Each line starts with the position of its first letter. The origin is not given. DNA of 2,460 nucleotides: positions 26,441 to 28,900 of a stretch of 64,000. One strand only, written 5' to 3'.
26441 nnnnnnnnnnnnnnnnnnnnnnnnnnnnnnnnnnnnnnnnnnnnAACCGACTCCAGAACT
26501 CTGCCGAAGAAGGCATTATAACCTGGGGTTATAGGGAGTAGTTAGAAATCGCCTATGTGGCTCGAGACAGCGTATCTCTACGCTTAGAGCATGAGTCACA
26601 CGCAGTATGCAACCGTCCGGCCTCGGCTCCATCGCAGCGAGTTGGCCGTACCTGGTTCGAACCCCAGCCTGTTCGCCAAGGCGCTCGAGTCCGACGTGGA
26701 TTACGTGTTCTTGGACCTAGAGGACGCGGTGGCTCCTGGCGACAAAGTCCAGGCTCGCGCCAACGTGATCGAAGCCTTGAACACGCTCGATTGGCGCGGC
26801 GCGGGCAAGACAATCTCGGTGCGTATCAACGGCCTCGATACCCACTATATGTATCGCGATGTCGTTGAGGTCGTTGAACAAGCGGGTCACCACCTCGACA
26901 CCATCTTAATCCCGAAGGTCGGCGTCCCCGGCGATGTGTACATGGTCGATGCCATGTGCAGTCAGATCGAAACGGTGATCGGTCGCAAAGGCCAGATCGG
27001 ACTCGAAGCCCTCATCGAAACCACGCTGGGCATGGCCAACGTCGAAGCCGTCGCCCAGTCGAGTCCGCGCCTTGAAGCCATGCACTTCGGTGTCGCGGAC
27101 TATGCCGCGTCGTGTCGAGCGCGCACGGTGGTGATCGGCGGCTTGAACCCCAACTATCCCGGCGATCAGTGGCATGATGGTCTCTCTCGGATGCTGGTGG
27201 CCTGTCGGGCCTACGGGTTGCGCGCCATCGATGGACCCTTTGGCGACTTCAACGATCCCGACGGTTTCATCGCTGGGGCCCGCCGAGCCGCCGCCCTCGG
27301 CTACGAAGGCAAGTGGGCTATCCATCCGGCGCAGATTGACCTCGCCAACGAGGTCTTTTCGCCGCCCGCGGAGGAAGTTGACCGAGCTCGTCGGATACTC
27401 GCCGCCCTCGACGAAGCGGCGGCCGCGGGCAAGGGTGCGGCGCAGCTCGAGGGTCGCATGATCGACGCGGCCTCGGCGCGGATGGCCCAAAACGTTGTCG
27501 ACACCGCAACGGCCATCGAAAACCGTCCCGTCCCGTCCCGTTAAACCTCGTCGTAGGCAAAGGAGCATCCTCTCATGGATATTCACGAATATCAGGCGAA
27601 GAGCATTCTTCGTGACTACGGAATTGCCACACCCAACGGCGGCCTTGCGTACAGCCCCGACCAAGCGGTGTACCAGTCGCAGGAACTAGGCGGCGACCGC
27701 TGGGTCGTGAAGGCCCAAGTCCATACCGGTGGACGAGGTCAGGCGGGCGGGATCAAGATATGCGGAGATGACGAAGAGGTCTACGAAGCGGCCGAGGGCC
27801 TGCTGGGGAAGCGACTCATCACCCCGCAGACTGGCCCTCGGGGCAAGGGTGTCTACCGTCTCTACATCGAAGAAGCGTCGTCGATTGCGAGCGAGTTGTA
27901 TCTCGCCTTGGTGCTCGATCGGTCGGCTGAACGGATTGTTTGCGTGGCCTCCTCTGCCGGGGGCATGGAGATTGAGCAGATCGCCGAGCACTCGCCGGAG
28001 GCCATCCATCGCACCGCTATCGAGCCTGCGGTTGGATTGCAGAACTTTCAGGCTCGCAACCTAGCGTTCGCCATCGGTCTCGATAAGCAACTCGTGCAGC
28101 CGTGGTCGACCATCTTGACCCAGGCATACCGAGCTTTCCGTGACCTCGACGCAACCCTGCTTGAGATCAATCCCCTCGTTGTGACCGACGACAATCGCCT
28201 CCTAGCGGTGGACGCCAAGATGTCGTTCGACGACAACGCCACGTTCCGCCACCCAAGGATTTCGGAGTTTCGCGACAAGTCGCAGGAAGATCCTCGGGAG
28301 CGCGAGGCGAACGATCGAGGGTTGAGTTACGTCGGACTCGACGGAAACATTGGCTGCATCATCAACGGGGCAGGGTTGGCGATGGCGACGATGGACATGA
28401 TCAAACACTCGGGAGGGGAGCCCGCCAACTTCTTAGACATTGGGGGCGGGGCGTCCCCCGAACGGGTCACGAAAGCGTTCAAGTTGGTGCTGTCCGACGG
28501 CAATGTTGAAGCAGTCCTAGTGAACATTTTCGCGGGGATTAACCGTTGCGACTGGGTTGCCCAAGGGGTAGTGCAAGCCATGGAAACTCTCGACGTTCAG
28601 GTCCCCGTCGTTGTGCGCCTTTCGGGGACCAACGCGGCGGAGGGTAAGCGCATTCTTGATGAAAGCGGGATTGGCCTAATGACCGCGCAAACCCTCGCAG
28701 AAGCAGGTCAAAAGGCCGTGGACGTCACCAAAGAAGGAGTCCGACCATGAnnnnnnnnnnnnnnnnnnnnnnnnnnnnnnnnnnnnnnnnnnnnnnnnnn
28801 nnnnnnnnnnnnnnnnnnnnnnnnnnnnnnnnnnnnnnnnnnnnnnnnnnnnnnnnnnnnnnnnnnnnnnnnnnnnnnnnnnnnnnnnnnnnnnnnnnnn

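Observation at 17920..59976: Three paralogous non-pyrrolysine MttB-family genes, each wired to a different regulator and downstream chemistry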

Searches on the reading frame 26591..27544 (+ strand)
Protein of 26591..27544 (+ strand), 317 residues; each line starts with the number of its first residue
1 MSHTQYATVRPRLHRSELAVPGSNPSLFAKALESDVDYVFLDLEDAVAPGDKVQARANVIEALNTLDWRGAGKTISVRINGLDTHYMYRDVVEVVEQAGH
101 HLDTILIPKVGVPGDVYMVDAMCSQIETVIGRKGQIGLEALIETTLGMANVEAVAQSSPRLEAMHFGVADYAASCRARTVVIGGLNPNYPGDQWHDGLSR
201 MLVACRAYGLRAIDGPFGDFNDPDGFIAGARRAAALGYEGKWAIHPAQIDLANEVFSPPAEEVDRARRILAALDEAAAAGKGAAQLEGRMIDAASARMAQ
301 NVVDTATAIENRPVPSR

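Call 10: search_protein_families(library=pfam, proteins=[window:26591-27544:+])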
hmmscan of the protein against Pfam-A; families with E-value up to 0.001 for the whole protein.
window:26591-27544:+ (317 aa): 3 families
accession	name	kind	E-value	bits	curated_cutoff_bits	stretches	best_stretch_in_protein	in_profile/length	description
PF03328.21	HpcH_HpaI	-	3e-39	135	25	1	16-246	2-221/221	HpcH/HpaI aldolase/citrate lyase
PF15617.12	C-C_Bond_Lyase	-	9e-10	38.6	28.4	1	234-306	246-315/320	C-C_Bond_Lyase of the TIM-Barrel fold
PF22484.2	DUF6986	-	3.4e-07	29.9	27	1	95-176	155-246/408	Domain of unknown function (DUF6986)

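Call 38: search_protein_families(library=ncbifam, proteins=[window:26591-27544:+], max_evalue=1e-10)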
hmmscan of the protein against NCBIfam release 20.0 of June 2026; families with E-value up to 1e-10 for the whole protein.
window:26591-27544:+ (317 aa): 4 families
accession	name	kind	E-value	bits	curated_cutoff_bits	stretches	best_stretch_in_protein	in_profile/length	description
TIGR01588.1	citE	equivalog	1.7e-54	184.8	443.4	1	12-308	1-285/288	citrate (pro-3S)-lyase subunit beta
NF038242.1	RipC_Ccl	equivalog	1.3e-53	182.3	375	1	15-305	2-267/268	itaconate degradation C-C-lyase RipC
NF041626.1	malyCoAlyase_Halo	equivalog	1.9e-35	122.5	500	1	36-312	34-319/340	L-malyl-CoA/beta-methylmalyl-CoA lyase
NF041315.1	malate_syn_AceB_Halo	equivalog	9e-12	44.4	780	1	89-262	99-273/429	malate synthase AceB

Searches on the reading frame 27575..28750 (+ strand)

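Call 10: search_protein_families(library=pfam, proteins=[window:27575-28750:+])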
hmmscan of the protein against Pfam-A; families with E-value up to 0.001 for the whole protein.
window:27575-28750:+ (391 aa): 4 families
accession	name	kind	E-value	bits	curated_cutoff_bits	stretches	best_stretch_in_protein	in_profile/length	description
PF08442.15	ATP-grasp_2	-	1.6e-71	240.6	29.5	1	3-203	2-202/202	ATP-grasp domain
PF00549.24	Ligase_CoA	-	6.1e-33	114.1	24.5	1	263-382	2-128/128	CoA-ligase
PF24948.1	Citrate_synth_N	-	3.6e-13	49.9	83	1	34-225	45-227/232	ATP-citrate synthase ATP-grasp domain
PF13549.11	ATP-grasp_5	-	3.4e-09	36.8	27.6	1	4-216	11-219/221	ATP-grasp domain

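Call 38: search_protein_families(library=ncbifam, proteins=[window:27575-28750:+], max_evalue=1e-10)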
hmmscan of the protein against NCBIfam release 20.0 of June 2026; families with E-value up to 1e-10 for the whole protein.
window:27575-28750:+ (391 aa): 3 families
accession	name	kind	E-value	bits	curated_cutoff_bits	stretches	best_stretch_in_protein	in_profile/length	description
NF010647.0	PRK14046.1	equivalog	3.6e-200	665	604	1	1-387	1-387/392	malate--CoA ligase subunit beta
NF001913.0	PRK00696.1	equivalog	6.5e-165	548.8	370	1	1-386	1-386/388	ADP-forming succinate--CoA ligase subunit beta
TIGR01016.1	sucCoAbeta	subfamily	2.1e-152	507.6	375.55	1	1-385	1-385/386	succinate-CoA ligase subunit beta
